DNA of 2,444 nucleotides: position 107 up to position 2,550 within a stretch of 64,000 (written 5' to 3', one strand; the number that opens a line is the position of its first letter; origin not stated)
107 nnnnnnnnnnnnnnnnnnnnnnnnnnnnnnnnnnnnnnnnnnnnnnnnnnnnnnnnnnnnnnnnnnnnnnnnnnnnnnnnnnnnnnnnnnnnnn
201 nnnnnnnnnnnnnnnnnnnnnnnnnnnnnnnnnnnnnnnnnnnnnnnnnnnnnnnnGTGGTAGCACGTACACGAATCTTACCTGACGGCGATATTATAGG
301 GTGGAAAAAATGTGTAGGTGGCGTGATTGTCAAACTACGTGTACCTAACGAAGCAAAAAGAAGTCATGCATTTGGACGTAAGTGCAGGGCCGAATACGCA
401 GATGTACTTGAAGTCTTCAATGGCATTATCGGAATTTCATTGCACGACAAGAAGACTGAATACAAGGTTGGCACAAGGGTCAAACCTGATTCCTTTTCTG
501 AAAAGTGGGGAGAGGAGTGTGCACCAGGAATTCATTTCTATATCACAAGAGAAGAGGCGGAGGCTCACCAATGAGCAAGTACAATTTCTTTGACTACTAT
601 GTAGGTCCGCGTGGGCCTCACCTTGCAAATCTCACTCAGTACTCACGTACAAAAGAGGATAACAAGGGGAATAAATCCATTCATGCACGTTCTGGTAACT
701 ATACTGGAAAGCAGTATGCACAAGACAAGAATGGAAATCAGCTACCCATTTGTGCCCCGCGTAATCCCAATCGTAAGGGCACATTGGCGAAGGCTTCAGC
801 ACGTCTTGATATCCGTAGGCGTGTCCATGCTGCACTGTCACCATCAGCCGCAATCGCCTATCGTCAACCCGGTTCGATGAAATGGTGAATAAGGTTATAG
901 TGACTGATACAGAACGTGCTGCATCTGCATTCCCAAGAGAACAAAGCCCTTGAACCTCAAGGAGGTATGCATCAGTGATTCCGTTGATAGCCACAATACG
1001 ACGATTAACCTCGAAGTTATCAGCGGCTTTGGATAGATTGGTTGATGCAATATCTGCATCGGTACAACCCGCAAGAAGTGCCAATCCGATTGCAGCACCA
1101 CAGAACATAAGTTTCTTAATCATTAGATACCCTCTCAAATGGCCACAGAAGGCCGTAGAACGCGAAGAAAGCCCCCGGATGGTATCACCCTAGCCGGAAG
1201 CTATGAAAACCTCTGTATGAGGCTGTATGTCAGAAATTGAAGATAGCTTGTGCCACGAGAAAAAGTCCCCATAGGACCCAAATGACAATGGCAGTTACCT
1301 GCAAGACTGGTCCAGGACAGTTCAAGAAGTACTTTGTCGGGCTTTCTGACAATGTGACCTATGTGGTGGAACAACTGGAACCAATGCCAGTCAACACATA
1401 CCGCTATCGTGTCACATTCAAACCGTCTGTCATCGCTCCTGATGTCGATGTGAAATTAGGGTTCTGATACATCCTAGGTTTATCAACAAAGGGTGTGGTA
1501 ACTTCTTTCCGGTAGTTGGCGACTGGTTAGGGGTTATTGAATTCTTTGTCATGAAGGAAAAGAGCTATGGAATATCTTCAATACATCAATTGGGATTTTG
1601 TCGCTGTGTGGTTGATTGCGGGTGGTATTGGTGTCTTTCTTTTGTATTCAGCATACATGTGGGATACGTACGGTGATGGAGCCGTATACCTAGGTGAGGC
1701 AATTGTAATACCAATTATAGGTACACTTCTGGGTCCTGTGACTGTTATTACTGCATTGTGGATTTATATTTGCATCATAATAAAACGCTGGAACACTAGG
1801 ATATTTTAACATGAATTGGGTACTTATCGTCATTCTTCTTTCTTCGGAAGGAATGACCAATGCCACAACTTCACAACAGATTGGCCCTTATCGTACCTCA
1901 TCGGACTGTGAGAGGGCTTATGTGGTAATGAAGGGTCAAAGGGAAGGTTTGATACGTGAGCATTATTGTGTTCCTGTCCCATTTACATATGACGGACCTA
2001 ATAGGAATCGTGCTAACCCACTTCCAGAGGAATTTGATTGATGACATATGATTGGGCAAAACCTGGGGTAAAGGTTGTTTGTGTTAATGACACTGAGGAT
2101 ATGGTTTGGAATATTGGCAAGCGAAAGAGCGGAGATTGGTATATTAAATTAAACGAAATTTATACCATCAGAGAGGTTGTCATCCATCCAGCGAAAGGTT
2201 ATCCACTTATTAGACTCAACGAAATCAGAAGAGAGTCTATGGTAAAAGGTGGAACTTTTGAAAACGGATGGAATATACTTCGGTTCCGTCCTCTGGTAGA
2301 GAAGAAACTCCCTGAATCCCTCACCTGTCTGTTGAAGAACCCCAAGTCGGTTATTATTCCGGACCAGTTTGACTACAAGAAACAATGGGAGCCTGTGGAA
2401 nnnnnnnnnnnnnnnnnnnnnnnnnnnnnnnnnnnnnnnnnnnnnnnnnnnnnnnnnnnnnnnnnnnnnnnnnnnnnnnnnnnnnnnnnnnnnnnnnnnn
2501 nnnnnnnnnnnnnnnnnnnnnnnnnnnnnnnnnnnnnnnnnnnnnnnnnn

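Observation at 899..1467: Lipoprotein gene split into two opposite-strand halves by a ~400-bp inversion (possible invertible switch)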

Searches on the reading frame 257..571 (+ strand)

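Call 35: search_protein_families(library=phrogs, max_evalue=0.001, proteins=[window:257-571:+])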
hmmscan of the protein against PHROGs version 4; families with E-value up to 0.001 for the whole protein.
seq(105 aa): 1 family
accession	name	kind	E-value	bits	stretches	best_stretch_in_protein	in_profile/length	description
phrog_9562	-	unknown function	3.6e-15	57.3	1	60-104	137-181/183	-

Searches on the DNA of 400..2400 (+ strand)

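Call 5: search_dna_similar(query=window:400-2400:+, collection=phages, mode=distant, max_rows=30)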
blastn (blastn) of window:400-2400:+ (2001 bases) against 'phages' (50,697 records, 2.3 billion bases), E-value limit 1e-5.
Records with a match: 11; places in all: 13; records where one place covers at least 80% of the query: 0.
Best place of each record, by identity: 95-99% 1; 80-90% 2; 60-80% 8.
By first word of the organism name: Rhizobium 3; Halocynthia 2; Streptomyces 2; Macromonas 1; Providencia 1; Morganella 1; Pseudomonas 1.
By host as written in the record: - 3; Streptomyces sp. 5a 2; Rhizobium phaseoli N3_13 1; Rhizobium phaseoli I3_11 1; Macromonas sp. BK-30 1; Morganella morganii 1; Pseudomonas poae Z9_5 1; Rhizobium phaseoli N3_19 1.
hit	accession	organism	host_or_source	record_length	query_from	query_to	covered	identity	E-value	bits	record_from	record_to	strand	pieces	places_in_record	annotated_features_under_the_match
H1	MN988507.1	Rhizobium phage RHph_N3_13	Rhizobium phaseoli N3_13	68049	600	820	11%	68.9%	4e-10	74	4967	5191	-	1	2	hypothetical protein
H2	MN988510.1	Rhizobium phage RHph_I3_11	Rhizobium phaseoli I3_11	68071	600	820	11%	68.9%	4e-10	74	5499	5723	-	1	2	hypothetical protein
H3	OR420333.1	Macromonas phage BK-30P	Macromonas sp. BK-30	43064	895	1025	7%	73.9%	1e-9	73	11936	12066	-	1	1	record has no annotation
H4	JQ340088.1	Halocynthia phage JM-2012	Halocynthia roretzi (seasquirt)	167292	531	661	7%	73.5%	1e-10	75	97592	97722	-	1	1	hypothetical protein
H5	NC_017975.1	Halocynthia phage JM-2012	Halocynthia roretzi (seasquirt)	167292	531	661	7%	73.5%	1e-10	75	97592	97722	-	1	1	site-specific recombination directionality factor RDF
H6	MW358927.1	Providencia phage PSTRCR_127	sewage sample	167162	535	651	6%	74.6%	1e-9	72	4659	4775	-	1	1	hypothetical protein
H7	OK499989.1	Morganella phage vB_MmoM_Rgz1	Morganella morganii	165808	535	651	6%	74.6%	1e-9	72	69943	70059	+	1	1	hypothetical protein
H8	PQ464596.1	Pseudomonas phage Torfinnsbu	Pseudomonas poae Z9_5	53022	561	651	5%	74.7%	2e-6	62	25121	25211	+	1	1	site-specific recombination directionality factor RDF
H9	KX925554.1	Streptomyces phage BRock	Streptomyces sp. 5a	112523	573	634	3%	80.6%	8e-6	59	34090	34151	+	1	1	hypothetical protein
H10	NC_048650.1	Streptomyces phage BRock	Streptomyces sp. 5a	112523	573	634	3%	80.6%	8e-6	59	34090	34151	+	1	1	site-specific recombination directionality factor RDF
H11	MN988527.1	Rhizobium phage RHph_N3_19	Rhizobium phaseoli N3_19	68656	1648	1690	2%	97.7%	4e-10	74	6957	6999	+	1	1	hypothetical protein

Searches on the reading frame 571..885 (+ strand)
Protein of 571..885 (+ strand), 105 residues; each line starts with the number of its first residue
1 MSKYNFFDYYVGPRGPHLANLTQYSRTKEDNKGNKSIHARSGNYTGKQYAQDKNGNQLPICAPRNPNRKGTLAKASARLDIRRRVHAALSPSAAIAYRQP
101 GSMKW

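Call 14: find_encoding_contigs(protein=window:571-885:+, flank=10000, max_places=6)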
Protein seq(105 aa) (105 aa): no gene with exactly this product is on record in the collection.

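Call 24: find_related_loci(query=window:571-885:+, collection=viral_contigs, flank=4000)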
Query seq(105 aa) (105 aa) in viral_contigs; peptide patterns used: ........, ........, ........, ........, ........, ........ (x = any residue, [..] = any of these).
23 stretches matched a pattern, but none encodes a relative of the query by tblastn (E <= 1e-3).

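Call 35: search_protein_families(library=phrogs, max_evalue=0.001, proteins=[window:571-885:+])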
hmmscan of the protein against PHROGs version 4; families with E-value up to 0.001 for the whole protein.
seq(105 aa): 0 families

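Call 37: find_homologous_proteins(query=window:571-885:+)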
Query seq(105 aa) (105 aa): 3 proteins with E <= 0.001 among 3 candidates.
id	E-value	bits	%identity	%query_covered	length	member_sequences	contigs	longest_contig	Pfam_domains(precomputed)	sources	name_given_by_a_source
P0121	2.8e-65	235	100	100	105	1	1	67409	-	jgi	-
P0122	1.8e-6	46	60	43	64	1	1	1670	-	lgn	-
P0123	4.3e-6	45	56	43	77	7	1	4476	-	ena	-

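Call 38: find_encoding_contigs(protein=P0121, flank=10000, max_places=6)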
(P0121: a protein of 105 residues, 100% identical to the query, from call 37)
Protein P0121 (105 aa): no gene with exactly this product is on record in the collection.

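Call 40: find_encoding_contigs(protein=P0123, flank=5000, max_places=4)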
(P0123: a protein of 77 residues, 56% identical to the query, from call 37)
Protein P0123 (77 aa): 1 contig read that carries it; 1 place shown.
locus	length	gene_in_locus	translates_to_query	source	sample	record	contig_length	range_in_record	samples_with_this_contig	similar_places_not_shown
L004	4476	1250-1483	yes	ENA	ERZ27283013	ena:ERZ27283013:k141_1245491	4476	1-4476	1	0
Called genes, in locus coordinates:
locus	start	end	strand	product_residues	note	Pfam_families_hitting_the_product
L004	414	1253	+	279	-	PF13576:Pentapeptide_3 (faint), PF13599:Pentapeptide_4, PF00805:Pentapeptide, PF13599:Pentapeptide_4, PF00805:Pentapeptide, PF13599:Pentapeptide_4 (weak), PF00805:Pentapeptide, PF19062:DUF5758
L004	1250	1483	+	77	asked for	-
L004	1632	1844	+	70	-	-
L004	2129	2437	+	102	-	-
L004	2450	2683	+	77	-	-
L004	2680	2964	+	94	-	-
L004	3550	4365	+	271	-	-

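Call 41: find_encoding_contigs(protein=P0122, flank=5000, max_places=4)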
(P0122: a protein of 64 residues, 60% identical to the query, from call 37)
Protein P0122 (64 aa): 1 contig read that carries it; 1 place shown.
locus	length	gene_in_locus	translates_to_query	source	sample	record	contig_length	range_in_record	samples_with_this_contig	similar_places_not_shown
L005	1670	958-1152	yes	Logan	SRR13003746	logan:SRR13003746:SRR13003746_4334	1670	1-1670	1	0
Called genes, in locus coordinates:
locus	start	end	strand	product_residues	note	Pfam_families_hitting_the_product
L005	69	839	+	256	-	PF14243:R2K_3, PF18299:R2K_2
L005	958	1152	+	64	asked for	-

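Call 44: list_cluster_members(proteins=[P0121, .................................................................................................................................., window:635-1123:-, window:635-1138:-, window:1282-1464:+, window:1237-1464:+, window:1288-1464:+])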
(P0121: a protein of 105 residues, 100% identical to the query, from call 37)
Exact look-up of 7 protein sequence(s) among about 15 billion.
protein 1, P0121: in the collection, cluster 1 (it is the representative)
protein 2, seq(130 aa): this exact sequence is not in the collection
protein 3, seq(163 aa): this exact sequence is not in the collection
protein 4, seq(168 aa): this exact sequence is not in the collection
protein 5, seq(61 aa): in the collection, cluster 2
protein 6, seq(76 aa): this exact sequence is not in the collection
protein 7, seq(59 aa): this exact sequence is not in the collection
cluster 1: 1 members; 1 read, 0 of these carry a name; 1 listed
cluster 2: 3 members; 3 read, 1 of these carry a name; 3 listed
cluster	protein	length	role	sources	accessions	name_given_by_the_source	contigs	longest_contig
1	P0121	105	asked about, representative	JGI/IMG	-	-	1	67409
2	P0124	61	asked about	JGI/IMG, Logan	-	-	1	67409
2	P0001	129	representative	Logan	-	-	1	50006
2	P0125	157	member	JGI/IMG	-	hypothetical protein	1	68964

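Call 46: find_encoding_contigs(protein=P0125, flank=10000, max_places=4)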
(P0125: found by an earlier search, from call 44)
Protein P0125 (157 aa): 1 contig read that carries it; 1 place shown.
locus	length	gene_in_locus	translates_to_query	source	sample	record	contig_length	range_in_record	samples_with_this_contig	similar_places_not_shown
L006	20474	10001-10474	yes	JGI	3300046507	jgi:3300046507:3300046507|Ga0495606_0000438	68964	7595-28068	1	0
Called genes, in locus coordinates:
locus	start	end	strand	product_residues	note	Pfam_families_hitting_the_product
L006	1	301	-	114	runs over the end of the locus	-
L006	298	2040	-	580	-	PF03237:Terminase_6N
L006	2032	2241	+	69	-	-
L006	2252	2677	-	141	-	-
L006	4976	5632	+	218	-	-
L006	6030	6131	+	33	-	-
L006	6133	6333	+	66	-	-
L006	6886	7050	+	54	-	-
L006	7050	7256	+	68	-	-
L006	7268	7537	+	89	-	-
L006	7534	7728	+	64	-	-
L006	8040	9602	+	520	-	PF05731:TROVE, PF25045:vWA_Ro60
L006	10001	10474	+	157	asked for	PF25682:Phage_VG64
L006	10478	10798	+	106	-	-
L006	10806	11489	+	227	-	-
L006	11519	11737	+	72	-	-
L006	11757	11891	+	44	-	-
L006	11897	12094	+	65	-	-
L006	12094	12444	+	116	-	-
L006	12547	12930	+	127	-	-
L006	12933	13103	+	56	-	-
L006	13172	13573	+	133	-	PF06094:GGACT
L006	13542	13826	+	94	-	-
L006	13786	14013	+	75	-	-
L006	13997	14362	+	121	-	-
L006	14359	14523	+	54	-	-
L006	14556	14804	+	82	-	-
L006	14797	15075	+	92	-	-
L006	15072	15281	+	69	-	-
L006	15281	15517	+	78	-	-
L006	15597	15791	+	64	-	-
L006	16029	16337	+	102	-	-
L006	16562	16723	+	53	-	-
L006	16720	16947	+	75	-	-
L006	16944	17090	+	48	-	-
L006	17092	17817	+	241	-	-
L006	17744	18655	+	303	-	-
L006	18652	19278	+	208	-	PF07722:Peptidase_C26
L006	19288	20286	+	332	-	-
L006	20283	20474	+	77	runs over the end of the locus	-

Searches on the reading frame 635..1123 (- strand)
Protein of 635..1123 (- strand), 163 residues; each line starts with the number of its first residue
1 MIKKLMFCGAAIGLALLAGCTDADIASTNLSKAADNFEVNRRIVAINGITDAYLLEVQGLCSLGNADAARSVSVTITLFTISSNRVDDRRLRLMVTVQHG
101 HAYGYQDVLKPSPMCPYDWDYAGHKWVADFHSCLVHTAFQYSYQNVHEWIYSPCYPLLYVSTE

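Call 3: search_protein_families(library=ncbifam, proteins=[window:635-1123:-], max_evalue=1)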
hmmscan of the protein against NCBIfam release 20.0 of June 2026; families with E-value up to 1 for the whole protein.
seq(163 aa): 0 families

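Call 4: search_protein_families(library=pfam, proteins=[window:635-1123:-], max_evalue=1)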
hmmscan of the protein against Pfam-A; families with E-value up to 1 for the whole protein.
seq(163 aa): 2 families
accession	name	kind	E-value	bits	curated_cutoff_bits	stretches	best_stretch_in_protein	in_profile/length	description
PF25682.1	Phage_VG64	-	9e-25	87.3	27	1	3-76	3-77/127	Mycobacterium phage VG64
PF20101.4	DUF6491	-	0.032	14.7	27.5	1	4-87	2-102/138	Family of unknown function (DUF6491)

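Call 17: find_encoding_contigs(protein=window:635-1123:-, flank=10000, max_places=6)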
Protein seq(163 aa) (163 aa): no gene with exactly this product is on record in the collection.

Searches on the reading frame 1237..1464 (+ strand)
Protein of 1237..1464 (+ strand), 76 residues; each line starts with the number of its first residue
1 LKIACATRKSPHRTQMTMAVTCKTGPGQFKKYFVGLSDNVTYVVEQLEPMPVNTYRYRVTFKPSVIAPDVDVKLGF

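Call 3: search_protein_families(library=ncbifam, proteins=[window:1237-1464:+], max_evalue=1)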
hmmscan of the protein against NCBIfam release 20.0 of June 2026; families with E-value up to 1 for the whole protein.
seq(76 aa): 0 families

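Call 4: search_protein_families(library=pfam, proteins=[window:1237-1464:+], max_evalue=1)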
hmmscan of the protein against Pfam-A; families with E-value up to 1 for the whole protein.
seq(76 aa): 1 family
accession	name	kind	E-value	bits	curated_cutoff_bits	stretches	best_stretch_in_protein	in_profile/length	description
PF25682.1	Phage_VG64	-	3.6e-20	72.4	27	1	14-73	69-127/127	Mycobacterium phage VG64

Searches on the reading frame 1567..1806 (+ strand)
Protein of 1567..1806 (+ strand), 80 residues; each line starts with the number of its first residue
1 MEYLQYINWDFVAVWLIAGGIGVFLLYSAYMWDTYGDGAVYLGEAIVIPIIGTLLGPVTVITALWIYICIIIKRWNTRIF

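Call 15: find_encoding_contigs(protein=window:1567-1806:+, flank=10000, max_places=6)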
Protein seq(80 aa) (80 aa): 1 contig read that carries it; 1 place shown.
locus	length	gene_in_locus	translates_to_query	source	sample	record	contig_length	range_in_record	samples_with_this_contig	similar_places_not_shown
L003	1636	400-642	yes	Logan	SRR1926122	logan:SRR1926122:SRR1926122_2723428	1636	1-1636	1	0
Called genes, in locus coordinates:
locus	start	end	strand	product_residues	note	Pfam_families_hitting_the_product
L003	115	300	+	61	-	PF25682:Phage_VG64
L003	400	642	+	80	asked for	-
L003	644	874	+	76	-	-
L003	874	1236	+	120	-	-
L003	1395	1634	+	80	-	?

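Call 25: find_related_loci(query=window:1567-1806:+, collection=viral_contigs, flank=4000)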
Query seq(80 aa) (80 aa) in viral_contigs; peptide patterns used: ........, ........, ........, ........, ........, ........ (x = any residue, [..] = any of these).
13 stretches matched a pattern, but none encodes a relative of the query by tblastn (E <= 1e-3).

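Call 35: search_protein_families(library=phrogs, max_evalue=0.001, proteins=[window:1567-1806:+])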
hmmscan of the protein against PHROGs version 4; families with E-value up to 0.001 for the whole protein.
seq(80 aa): 0 families

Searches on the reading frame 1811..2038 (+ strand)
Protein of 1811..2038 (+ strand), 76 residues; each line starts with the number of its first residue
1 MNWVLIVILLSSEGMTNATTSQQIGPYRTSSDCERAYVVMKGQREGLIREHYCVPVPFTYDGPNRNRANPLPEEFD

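Call 18: find_encoding_contigs(protein=window:1811-2038:+, flank=10000, max_places=6)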
Protein seq(76 aa) (76 aa): 1 contig read that carries it; 1 place shown.
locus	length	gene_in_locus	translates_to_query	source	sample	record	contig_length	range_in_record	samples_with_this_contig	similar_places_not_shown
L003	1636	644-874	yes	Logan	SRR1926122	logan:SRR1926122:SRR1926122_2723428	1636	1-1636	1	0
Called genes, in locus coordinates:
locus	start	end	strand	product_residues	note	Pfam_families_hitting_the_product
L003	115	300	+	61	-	PF25682:Phage_VG64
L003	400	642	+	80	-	-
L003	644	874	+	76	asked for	-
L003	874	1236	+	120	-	-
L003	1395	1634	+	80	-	?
